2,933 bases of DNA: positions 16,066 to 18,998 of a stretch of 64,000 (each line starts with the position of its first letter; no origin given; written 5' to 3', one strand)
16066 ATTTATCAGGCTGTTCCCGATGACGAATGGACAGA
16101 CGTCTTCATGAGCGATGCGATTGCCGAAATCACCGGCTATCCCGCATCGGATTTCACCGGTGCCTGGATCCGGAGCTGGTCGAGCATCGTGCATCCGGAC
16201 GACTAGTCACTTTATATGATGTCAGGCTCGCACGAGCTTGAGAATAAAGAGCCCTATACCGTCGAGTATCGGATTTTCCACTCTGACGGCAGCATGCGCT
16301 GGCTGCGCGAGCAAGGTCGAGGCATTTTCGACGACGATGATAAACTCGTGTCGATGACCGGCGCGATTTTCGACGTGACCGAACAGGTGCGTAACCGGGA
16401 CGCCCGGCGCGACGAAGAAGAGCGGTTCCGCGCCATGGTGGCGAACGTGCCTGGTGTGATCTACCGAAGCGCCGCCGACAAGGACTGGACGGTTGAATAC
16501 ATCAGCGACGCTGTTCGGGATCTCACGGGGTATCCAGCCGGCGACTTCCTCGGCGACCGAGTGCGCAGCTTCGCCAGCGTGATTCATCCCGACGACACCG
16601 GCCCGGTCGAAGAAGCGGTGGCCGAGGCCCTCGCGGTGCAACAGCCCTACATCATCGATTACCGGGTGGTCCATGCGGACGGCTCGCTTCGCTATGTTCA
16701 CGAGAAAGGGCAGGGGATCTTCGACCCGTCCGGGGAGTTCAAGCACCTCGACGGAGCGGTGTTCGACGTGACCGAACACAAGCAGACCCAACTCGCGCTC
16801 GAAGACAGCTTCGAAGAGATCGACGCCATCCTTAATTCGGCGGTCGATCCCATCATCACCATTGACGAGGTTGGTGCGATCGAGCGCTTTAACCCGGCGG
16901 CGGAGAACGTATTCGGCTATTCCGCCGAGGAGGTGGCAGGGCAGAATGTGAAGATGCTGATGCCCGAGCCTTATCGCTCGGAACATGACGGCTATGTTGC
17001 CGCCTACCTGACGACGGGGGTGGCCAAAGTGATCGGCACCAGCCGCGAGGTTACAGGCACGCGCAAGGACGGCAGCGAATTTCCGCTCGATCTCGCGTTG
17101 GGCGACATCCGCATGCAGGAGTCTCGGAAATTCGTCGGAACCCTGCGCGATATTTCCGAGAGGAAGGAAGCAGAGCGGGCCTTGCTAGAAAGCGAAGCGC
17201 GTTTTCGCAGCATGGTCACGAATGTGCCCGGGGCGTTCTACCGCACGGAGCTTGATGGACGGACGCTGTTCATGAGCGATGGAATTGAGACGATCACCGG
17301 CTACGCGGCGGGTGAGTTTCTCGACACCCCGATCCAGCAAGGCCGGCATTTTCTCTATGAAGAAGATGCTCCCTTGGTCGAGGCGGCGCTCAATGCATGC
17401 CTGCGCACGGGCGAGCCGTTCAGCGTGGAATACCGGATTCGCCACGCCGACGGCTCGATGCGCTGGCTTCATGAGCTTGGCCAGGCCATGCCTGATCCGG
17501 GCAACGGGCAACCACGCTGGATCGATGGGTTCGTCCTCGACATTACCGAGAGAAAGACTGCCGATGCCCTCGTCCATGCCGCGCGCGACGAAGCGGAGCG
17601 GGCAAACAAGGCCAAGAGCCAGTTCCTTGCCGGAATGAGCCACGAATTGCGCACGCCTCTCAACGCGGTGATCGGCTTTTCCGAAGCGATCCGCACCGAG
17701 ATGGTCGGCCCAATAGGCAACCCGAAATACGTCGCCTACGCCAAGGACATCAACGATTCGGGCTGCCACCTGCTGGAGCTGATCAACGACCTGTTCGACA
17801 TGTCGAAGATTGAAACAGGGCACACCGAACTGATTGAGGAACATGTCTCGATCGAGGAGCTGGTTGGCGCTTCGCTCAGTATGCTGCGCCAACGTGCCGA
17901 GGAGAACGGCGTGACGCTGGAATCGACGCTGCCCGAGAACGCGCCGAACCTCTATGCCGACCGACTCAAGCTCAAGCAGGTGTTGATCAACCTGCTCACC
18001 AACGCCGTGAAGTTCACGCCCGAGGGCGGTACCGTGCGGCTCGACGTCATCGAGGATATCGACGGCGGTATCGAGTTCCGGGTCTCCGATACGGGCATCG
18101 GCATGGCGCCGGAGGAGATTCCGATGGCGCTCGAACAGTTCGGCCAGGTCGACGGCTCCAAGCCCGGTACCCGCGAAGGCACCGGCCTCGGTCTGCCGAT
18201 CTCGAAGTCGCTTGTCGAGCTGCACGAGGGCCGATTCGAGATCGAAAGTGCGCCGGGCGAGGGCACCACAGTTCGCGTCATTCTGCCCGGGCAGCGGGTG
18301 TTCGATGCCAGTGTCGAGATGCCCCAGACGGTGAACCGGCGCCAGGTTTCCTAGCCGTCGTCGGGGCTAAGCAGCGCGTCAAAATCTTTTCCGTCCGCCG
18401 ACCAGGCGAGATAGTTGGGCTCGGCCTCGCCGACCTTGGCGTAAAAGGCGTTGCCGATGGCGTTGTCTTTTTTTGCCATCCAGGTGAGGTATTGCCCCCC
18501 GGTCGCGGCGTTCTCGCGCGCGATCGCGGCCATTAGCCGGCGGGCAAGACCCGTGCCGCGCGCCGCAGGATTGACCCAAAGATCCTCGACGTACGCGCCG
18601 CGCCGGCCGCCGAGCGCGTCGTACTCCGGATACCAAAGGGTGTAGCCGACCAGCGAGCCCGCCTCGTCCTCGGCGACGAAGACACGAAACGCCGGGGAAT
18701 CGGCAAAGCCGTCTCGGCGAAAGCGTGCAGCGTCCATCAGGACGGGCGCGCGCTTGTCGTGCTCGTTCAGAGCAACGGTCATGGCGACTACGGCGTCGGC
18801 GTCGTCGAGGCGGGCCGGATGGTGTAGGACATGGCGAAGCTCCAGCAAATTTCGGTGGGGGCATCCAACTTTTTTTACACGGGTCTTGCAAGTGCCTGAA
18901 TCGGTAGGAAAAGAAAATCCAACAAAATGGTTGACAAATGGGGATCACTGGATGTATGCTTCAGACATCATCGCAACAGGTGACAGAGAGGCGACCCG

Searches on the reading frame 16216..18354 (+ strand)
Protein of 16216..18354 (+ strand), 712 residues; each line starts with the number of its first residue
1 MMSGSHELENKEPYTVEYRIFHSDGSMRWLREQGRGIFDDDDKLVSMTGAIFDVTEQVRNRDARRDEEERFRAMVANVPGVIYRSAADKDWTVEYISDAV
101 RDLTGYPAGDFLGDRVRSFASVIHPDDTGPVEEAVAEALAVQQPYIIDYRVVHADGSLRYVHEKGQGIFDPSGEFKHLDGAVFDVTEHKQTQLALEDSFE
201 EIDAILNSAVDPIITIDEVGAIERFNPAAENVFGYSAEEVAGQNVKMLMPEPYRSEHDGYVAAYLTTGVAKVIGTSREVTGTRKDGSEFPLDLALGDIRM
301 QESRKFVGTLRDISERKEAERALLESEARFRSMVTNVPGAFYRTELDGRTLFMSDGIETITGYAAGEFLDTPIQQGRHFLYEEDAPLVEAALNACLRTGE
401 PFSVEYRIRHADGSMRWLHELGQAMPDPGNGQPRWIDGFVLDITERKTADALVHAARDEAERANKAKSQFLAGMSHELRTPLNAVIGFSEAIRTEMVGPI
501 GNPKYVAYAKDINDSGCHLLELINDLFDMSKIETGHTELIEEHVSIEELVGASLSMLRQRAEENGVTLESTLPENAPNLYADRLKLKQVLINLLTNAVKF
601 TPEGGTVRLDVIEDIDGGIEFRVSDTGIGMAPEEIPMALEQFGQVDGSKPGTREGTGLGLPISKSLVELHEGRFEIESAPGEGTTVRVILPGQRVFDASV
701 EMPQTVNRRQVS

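Call 35: search_protein_families(library=pfam, proteins=[window:16216-18354:+], max_evalue=0.001)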
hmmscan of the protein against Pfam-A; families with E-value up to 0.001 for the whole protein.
window:16216-18354:+ (712 aa): 9 families
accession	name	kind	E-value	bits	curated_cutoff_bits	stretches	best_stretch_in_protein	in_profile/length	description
PF08447.18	PAS_3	-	6.7e-58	193.4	25.6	3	351-439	2-88/89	PAS fold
PF13426.13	PAS_9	-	9.2e-35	119.5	27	3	211-315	2-103/103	PAS domain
PF02518.31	HATPase_c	-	9.3e-29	100.6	26.4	1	582-692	2-109/111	Histidine kinase-, DNA gyrase B-, and HSP90-like ATPase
PF00989.32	PAS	-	3.2e-27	95.2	22.6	1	200-313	1-113/113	PAS fold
PF08448.16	PAS_4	-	6.6e-22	78.3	23.1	3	87-189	11-109/110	PAS fold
PF00512.31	HisKA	-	1.2e-17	64.2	26.9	1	466-535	1-66/66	His Kinase A (phospho-acceptor) domain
PF13188.13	PAS_8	-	6.5e-14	51.7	21.8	1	203-250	4-48/65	PAS domain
PF24820.1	Diguanyl_cycl_sensor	-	5.7e-07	29.9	28.1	1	209-312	5-109/109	Diguanylate cyclase-like sensor domain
PF13581.12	HATPase_c_2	-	6.1e-06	26.7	27.4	1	593-689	39-126/127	Histidine kinase-like ATPase domain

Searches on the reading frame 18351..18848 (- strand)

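Call 10: search_protein_families(library=pfam, proteins=[window:18351-18848:-], max_evalue=0.01)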
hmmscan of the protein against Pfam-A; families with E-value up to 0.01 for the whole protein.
window:18351-18848:- (165 aa): 4 families
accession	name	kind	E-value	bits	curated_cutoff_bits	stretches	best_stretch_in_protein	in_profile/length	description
PF00583.31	Acetyltransf_1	-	2e-13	51.1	20.7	1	46-140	23-115/116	Acetyltransferase (GNAT) family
PF13508.13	Acetyltransf_7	-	2e-11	44.6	27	1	54-140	3-81/84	Acetyltransferase (GNAT) domain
PF13673.13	Acetyltransf_10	-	1e-05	26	23.6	1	51-140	28-106/128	Acetyltransferase (GNAT) domain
PF08445.16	FR47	-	5.6e-05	23.5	22.1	1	87-140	24-76/86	FR47-like protein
